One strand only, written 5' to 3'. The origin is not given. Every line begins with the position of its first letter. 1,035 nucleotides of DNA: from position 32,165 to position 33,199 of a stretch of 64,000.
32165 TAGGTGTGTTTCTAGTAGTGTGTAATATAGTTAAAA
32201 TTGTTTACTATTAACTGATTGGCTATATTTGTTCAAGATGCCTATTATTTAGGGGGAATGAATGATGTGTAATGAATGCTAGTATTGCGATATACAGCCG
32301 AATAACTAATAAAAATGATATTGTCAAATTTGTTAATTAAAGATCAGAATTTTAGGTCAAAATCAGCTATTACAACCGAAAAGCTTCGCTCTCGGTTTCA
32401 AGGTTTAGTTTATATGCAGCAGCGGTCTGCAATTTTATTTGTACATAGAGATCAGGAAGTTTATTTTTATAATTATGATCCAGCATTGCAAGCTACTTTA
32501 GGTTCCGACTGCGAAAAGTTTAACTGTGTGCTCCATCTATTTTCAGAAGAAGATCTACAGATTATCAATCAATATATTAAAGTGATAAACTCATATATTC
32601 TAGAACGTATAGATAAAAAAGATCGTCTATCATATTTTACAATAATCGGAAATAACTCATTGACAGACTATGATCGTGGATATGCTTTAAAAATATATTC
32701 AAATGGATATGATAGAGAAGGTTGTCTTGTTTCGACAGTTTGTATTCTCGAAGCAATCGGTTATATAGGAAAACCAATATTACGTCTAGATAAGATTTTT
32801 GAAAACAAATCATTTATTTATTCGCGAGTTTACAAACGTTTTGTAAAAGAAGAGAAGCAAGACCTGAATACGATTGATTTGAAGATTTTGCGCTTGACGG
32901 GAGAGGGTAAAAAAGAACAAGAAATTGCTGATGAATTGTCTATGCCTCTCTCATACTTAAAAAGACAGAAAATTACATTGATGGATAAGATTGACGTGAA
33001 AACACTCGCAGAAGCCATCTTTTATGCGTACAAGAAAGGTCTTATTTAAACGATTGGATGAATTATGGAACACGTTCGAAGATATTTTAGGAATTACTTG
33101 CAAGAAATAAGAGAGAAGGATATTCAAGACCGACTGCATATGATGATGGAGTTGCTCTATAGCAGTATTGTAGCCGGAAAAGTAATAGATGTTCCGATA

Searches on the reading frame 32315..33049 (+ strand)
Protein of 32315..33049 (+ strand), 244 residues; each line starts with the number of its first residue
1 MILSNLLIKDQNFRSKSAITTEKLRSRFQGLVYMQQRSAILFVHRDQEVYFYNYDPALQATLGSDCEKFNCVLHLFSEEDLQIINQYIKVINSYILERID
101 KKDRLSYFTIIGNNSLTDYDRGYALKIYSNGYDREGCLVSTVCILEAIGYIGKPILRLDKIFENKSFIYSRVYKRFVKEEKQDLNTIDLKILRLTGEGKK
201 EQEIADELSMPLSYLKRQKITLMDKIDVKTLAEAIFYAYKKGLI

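Call 40: search_protein_families(library=pfam, proteins=[window:32315-33049:+], max_evalue=0.001)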
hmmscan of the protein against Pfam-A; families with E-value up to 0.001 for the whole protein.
window:32315-33049:+ (244 aa): 0 families

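Call 41: search_protein_families(library=ncbifam, proteins=[window:32315-33049:+], max_evalue=0.01)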
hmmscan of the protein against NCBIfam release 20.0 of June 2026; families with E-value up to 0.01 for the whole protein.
window:32315-33049:+ (244 aa): 4 families
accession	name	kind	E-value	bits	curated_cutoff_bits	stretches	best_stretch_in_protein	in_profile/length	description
NF011896.0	PRK15369.1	equivalog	1.2e-05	25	242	1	177-243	143-209/211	two component system response regulator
NF047785.1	respo_reg_MadR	equivalog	0.00015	21.2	300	1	177-244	142-209/209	MadR family response regulator transcription factor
NF052445.1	RespRegMctR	equivalog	0.00077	18.9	300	1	168-243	125-204/205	two-component system response regulator MctR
NF007419.0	PRK09958.1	equivalog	0.0052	16.4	251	0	182-240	142-200/204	acid-sensing system DNA-binding response regulator EvgA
